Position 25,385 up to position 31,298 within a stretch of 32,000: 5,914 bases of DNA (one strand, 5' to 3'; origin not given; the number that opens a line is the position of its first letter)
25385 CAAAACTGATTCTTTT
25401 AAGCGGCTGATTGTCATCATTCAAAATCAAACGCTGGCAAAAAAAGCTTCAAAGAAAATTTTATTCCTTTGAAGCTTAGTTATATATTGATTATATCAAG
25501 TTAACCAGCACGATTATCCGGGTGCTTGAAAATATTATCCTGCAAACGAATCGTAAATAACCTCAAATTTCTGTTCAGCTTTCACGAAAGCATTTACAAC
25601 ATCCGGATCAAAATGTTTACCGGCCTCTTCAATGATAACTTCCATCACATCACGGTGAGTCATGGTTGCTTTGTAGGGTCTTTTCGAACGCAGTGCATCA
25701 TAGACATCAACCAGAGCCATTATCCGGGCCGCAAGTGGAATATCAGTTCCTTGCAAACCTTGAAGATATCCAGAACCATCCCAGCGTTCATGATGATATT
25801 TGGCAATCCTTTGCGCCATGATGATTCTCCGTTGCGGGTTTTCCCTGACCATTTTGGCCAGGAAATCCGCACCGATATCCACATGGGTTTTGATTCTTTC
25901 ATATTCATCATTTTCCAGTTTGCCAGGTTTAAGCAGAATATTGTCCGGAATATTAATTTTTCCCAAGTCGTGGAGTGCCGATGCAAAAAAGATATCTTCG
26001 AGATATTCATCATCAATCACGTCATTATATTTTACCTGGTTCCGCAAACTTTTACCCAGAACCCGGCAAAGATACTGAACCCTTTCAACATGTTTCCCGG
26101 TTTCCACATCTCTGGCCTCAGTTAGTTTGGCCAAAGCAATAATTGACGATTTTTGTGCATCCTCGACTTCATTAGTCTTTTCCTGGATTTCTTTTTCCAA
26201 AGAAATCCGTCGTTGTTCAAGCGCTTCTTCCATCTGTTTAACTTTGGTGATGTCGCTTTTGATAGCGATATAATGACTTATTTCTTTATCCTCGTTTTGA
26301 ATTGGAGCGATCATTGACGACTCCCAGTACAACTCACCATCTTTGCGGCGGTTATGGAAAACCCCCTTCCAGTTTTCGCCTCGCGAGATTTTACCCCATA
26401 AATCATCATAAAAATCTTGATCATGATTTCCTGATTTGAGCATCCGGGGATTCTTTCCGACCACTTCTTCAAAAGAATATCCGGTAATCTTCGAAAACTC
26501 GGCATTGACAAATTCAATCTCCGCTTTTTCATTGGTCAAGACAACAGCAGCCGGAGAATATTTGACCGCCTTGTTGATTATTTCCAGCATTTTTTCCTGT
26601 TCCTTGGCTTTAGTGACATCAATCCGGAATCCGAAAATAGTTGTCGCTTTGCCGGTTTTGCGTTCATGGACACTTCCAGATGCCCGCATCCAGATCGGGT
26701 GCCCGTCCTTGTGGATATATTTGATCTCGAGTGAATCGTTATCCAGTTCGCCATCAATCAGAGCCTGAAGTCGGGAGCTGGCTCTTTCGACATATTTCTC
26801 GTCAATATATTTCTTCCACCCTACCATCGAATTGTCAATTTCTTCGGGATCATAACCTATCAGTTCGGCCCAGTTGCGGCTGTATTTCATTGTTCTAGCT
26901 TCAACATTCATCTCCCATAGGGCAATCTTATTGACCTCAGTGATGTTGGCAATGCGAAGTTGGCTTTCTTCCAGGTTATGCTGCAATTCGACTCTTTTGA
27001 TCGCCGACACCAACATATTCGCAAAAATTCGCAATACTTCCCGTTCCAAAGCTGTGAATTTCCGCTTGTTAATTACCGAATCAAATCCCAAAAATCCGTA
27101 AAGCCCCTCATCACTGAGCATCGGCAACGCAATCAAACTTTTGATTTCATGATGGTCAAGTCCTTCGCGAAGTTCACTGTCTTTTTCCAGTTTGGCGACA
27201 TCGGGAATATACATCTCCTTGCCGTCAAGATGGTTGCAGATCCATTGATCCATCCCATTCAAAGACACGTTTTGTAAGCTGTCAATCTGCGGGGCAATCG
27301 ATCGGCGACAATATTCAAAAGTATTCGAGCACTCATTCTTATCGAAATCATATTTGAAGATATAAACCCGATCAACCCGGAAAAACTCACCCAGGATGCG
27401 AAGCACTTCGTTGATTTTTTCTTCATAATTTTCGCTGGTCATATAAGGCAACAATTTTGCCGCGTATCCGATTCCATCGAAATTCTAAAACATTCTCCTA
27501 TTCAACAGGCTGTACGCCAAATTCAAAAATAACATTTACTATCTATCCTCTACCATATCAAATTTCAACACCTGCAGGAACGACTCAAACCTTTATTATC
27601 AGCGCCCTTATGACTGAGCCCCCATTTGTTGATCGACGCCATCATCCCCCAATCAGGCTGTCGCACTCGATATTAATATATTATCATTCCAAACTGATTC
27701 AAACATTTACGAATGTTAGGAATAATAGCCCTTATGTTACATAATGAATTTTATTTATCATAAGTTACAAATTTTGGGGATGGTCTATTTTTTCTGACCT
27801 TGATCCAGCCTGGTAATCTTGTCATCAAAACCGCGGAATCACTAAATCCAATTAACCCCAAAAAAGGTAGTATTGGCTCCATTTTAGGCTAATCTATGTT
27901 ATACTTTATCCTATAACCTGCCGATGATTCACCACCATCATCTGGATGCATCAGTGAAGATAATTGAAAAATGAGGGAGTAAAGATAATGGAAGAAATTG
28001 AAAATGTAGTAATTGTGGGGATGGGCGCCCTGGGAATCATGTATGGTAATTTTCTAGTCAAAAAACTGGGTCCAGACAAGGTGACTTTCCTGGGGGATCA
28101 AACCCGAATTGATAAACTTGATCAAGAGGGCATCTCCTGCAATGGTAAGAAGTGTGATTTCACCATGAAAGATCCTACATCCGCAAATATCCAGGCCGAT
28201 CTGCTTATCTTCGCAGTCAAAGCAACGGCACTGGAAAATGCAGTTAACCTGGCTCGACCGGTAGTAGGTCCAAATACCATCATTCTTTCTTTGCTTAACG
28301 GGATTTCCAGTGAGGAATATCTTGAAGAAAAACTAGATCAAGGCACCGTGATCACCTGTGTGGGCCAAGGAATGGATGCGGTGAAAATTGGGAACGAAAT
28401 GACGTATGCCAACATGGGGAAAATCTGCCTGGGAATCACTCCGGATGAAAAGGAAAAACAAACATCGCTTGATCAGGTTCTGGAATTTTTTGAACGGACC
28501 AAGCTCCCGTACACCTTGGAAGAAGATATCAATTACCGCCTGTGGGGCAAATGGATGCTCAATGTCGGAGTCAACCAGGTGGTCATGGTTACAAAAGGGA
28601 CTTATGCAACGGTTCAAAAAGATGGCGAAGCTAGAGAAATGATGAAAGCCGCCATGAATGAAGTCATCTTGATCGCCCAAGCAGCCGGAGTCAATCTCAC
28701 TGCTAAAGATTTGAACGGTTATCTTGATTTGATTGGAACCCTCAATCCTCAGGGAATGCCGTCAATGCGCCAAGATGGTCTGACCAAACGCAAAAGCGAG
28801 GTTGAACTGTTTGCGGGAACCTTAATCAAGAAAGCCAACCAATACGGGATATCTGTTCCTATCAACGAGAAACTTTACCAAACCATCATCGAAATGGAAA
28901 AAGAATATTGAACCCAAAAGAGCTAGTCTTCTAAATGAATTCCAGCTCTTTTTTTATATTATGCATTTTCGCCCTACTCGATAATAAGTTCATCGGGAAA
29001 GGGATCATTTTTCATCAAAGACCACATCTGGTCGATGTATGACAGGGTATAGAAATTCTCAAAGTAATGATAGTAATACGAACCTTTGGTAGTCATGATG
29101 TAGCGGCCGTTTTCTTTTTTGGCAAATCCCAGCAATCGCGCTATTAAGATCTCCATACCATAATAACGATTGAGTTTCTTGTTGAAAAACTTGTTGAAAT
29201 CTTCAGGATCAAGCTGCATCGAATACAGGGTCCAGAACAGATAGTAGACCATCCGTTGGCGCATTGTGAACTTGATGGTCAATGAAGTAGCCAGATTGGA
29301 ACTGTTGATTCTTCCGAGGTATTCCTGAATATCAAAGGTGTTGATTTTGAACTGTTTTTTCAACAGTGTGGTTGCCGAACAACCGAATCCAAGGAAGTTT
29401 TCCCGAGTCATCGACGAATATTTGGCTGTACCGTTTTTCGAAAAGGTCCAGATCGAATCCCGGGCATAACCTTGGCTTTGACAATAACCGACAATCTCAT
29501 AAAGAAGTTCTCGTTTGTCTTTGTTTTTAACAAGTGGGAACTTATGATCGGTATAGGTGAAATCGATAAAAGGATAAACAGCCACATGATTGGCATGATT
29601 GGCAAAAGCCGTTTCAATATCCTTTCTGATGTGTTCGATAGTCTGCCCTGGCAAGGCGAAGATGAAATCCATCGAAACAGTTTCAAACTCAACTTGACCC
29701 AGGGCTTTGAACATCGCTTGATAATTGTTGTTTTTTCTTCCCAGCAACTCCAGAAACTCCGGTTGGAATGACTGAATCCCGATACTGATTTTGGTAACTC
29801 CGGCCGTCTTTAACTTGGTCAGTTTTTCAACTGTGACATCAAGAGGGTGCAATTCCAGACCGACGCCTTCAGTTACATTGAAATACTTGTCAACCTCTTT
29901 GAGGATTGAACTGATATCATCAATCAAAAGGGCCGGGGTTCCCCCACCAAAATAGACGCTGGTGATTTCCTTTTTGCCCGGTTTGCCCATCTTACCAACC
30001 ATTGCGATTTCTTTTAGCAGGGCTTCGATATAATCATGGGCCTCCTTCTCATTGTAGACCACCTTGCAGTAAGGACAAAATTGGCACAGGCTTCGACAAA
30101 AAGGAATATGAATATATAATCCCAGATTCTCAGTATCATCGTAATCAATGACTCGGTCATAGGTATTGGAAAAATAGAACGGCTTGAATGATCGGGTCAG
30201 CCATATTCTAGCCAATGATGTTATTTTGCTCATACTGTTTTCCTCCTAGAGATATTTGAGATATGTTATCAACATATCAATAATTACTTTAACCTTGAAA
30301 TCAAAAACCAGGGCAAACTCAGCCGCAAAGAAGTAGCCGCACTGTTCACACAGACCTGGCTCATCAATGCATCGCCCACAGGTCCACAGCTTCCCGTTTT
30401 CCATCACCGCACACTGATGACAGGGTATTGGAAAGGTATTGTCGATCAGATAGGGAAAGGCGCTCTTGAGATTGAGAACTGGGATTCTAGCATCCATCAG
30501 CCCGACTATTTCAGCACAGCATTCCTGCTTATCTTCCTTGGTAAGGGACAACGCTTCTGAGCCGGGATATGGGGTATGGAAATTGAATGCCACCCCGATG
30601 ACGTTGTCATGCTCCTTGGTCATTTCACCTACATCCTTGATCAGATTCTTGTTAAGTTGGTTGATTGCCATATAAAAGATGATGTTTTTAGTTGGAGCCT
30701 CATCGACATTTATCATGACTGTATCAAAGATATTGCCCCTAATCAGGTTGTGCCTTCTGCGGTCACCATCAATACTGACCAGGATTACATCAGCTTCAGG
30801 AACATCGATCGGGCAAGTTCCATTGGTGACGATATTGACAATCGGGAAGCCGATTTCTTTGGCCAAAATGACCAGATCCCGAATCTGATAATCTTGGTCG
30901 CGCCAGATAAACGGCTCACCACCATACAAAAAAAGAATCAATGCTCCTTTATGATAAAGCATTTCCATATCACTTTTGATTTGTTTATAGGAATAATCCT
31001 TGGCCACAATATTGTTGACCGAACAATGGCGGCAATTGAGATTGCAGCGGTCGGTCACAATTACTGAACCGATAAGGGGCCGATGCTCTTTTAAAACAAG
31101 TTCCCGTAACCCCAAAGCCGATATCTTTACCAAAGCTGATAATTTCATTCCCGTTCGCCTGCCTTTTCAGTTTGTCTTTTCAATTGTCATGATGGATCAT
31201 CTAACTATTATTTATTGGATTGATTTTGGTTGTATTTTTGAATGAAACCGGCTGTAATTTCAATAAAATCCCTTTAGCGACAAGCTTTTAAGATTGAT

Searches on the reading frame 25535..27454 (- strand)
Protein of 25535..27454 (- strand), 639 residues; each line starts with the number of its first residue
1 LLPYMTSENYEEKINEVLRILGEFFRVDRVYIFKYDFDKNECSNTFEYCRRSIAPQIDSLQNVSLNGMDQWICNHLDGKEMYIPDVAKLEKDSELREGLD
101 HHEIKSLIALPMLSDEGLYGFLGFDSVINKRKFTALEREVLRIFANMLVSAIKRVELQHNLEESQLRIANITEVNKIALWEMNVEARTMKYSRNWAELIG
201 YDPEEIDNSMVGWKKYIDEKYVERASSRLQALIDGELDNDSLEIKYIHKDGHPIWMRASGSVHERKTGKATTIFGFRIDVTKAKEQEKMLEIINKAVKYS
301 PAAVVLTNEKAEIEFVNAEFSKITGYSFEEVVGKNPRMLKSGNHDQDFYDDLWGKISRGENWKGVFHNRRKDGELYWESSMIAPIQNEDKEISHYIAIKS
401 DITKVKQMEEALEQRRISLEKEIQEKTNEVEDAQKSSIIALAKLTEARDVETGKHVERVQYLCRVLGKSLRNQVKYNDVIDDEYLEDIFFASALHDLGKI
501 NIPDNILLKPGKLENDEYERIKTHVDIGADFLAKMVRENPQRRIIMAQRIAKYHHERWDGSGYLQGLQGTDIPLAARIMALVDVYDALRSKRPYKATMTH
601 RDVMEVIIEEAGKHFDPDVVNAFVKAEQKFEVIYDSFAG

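Call 14: search_protein_families(library=pfam, proteins=[window:25535-27454:-], max_evalue=0.001)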
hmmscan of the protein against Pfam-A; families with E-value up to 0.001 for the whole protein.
window:25535-27454:- (639 aa): 9 families
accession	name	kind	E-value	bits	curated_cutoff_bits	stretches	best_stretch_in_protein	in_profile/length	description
PF13487.12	HD_5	-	8.9e-31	107.4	27.2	1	480-619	34-170/170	HD domain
PF08447.18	PAS_3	-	1.3e-24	86.7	25.6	2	190-275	3-87/89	PAS fold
PF13426.13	PAS_9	-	2.2e-21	76.5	27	1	301-404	1-103/103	PAS domain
PF01966.28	HD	-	6.7e-17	62.3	22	1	453-587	2-115/116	HD domain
PF00989.32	PAS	-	2.5e-15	56.9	22.6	1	300-402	10-113/113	PAS fold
PF01590.32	GAF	-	1.6e-10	42.1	22.4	1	11-152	3-133/133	GAF domain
PF08448.16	PAS_4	-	9.8e-09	35.9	23.1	1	300-406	4-109/110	PAS fold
PF13185.12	GAF_2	-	3.8e-06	27.6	28.6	1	15-152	9-135/136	GAF domain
PF13492.12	GAF_3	-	0.00026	21.8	27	0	11-154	3-129/129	GAF domain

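Call 57: search_protein_families(library=padloc, proteins=[window:25535-27454:-], max_evalue=0.001)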
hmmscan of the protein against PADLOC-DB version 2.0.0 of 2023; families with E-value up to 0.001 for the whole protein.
window:25535-27454:- (639 aa): 2 families
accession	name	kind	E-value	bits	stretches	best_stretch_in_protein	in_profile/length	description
PDLC01254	Cas3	-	2.8e-05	22.4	1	454-559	11-92/164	CAS-I; effector_G3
PDLC00940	Cas3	-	0.00025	19.2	0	455-567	4-113/178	CRISPR-associated endonuclease Cas3-HD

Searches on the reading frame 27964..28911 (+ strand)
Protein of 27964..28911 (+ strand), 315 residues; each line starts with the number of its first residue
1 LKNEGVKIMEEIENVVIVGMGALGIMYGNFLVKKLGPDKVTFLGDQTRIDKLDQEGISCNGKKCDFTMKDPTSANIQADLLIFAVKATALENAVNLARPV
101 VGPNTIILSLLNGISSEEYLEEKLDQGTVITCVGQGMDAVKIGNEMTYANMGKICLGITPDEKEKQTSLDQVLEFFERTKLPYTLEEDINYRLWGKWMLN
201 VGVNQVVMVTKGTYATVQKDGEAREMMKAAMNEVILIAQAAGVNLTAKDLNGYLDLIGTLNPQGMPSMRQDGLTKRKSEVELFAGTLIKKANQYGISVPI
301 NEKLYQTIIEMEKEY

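Call 14: search_protein_families(library=pfam, proteins=[window:27964-28911:+], max_evalue=0.001)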
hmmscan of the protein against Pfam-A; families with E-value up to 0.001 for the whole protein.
window:27964-28911:+ (315 aa): 2 families
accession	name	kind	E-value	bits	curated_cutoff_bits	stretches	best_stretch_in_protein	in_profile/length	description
PF08546.17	ApbA_C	-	1.3e-26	93.9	22.7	1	188-311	1-124/125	Ketopantoate reductase PanE/ApbA C terminal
PF02558.23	ApbA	-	3.1e-22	79.3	22.2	1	15-135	1-124/150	Ketopantoate reductase PanE/ApbA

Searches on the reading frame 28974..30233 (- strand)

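Call 14: search_protein_families(library=pfam, proteins=[window:28974-30233:-], max_evalue=0.001)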
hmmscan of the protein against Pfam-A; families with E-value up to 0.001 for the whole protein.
window:28974-30233:- (419 aa): 1 family
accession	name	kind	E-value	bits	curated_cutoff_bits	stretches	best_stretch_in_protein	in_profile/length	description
PF04055.27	Radical_SAM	-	4.6e-19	69.6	29.5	1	40-207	1-164/166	Radical SAM superfamily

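Call 57: search_protein_families(library=padloc, proteins=[window:28974-30233:-], max_evalue=0.001)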
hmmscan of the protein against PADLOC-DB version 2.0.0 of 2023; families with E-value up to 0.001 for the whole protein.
window:28974-30233:- (419 aa): 0 families

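Call 58: search_protein_families(library=ncbifam, proteins=[window:28974-30233:-], max_evalue=0.001)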
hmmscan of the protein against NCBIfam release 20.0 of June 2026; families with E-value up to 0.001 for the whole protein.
window:28974-30233:- (419 aa): 22 families
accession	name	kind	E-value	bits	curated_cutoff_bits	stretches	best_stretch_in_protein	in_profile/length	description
NF006385.0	PRK08629.1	equivalog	4.4e-59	200.4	355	1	38-396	54-415/439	coproporphyrinogen III oxidase family protein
NF006067.1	PRK08208.1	equivalog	5.8e-44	150.7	380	1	16-387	15-406/427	STM4012 family radical SAM protein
TIGR00539.1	hemN_rel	equivalog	1.6e-43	149.2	205.4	1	39-335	3-308/361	radical SAM family heme chaperone HemW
TIGR04107.1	rSAM_HutW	equivalog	3.3e-43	148.1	400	1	17-388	20-407/419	heme anaerobic degradation radical SAM methyltransferase ChuW/HutW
NF006064.0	PRK08207.2-2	equivalog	2.6e-36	125.6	504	1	27-211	135-327/465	coproporphyrinogen III oxidase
TIGR00538.1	hemN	equivalog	9.8e-35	120.2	324.95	1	32-268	45-292/454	oxygen-independent coproporphyrinogen III oxidase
TIGR03994.1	rSAM_HemZ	equivalog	5e-34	118.1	321.4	1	30-219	77-273/401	coproporphyrinogen dehydrogenase HemZ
NF005133.0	PRK06582.1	equivalog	7.1e-32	110.9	597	1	34-287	9-274/390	coproporphyrinogen III oxidase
NF006060.0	PRK08207.1-3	equivalog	5.8e-27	94.6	653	1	33-210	146-332/477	coproporphyrinogen III oxidase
NF004567.0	PRK05904.1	equivalog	3.4e-24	85.7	355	1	39-222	9-192/353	coproporphyrinogen III oxidase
NF006061.0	PRK08207.1-4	equivalog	1.5e-22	80.1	702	1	33-209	170-355/501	coproporphyrinogen III oxidase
NF006062.0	PRK08207.1-5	equivalog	3.2e-16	59.2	1007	1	27-206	139-327/476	coproporphyrinogen III oxidase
NF006059.0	PRK08207.1-1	equivalog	5.6e-16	58.3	1012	1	33-207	168-351/496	coproporphyrinogen III oxidase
NF006063.0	PRK08207.2-1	equivalog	5.9e-15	54.9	1074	1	33-207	189-371/518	coproporphyrinogen III oxidase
NF006066.0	PRK08207.2-5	equivalog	7.2e-13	48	1117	1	36-220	190-382/518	coproporphyrinogen III oxidase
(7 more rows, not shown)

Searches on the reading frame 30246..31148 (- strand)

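Call 14: search_protein_families(library=pfam, proteins=[window:30246-31148:-], max_evalue=0.001)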
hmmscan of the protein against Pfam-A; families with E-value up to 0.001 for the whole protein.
window:30246-31148:- (300 aa): 1 family
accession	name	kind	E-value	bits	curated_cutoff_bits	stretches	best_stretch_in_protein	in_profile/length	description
PF04055.27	Radical_SAM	-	1.8e-11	44.9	29.5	1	29-157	1-142/166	Radical SAM superfamily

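Call 57: search_protein_families(library=padloc, proteins=[window:30246-31148:-], max_evalue=0.001)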
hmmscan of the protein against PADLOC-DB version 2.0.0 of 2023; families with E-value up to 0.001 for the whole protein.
window:30246-31148:- (300 aa): 2 families
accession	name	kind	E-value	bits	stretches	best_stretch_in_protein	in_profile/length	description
PDLC02903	pVip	-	2.4e-09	35.1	1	31-138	6-112/257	Viperins not associated with kinases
PDLC02904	pVip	-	1.1e-07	29.7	1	31-127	9-108/262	Viperins associated with kinases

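Call 58: search_protein_families(library=ncbifam, proteins=[window:30246-31148:-], max_evalue=0.001)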
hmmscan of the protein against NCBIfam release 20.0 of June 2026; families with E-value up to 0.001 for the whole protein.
window:30246-31148:- (300 aa): 26 families (the best 25 are shown)
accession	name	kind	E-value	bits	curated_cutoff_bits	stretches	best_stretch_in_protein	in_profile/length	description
NF045646.2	rSAM_Se_TrsS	equivalog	7.9e-10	37.9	490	1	30-111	91-171/441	radical SAM (seleno)protein TrsS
TIGR04051.1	rSAM_NirJ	equivalog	5.5e-09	35.4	515.45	1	32-168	9-154/354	heme d1 biosynthesis radical SAM protein NirJ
TIGR03961.1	rSAM_PTO1314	hypoth_equivalog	6.4e-09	35.5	306.05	1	22-240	20-239/332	PTO1314 family radical SAM protein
NF045702.1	rSAM_GDGT_ether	equivalog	2.6e-08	32.9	450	1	24-112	85-175/486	tetraether lipid synthase Tes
TIGR04084.1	rSAM_AF0577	subfamily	5.6e-08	32.1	225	1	29-164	1-140/347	TIGR04084 family radical SAM/SPASM domain-containing protein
TIGR04546.1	rSAM_ahbC_deAc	equivalog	2.6e-07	29.8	650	1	29-209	43-230/390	12,18-didecarboxysiroheme deacetylase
NF038283.1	viperin_w_prok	equivalog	3.4e-07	29.7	180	1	31-112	8-94/281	viperin family antiviral radical SAM protein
NF012164.0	AlbA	equivalog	6.6e-07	28.1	850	1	24-111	112-196/442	subtilosin maturase AlbA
TIGR04250.1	SCM_rSAM_ScmE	equivalog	2.6e-06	26.6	400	1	30-179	8-164/358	SynChlorMet cassette radical SAM/SPASM protein ScmE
TIGR04317.1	W_rSAM_matur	equivalog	7.4e-06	25.3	380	1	30-148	9-133/349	tungsten cofactor oxidoreductase radical SAM maturase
TIGR04545.1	rSAM_ahbD_hemeb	equivalog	8.2e-06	25.5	500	1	31-112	6-85/339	heme b synthase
TIGR02666.1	moaA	equivalog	1.4e-05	24.3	284.05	1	30-111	15-101/336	GTP 3',8-cyclase MoaA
TIGR04054.1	rSAM_NirJ1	equivalog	1.6e-05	23.7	650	1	30-199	41-217/387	putative heme d1 biosynthesis radical SAM protein NirJ1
TIGR03963.1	rSAM_QueE_Clost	equivalog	3.1e-05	23.8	260.1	1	30-115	24-107/219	putative 7-carboxy-7-deazaguanine synthase QueE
TIGR02495.1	NrdG2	equivalog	4.8e-05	22.8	131.15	1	23-113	14-102/193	anaerobic ribonucleoside-triphosphate reductase activating protein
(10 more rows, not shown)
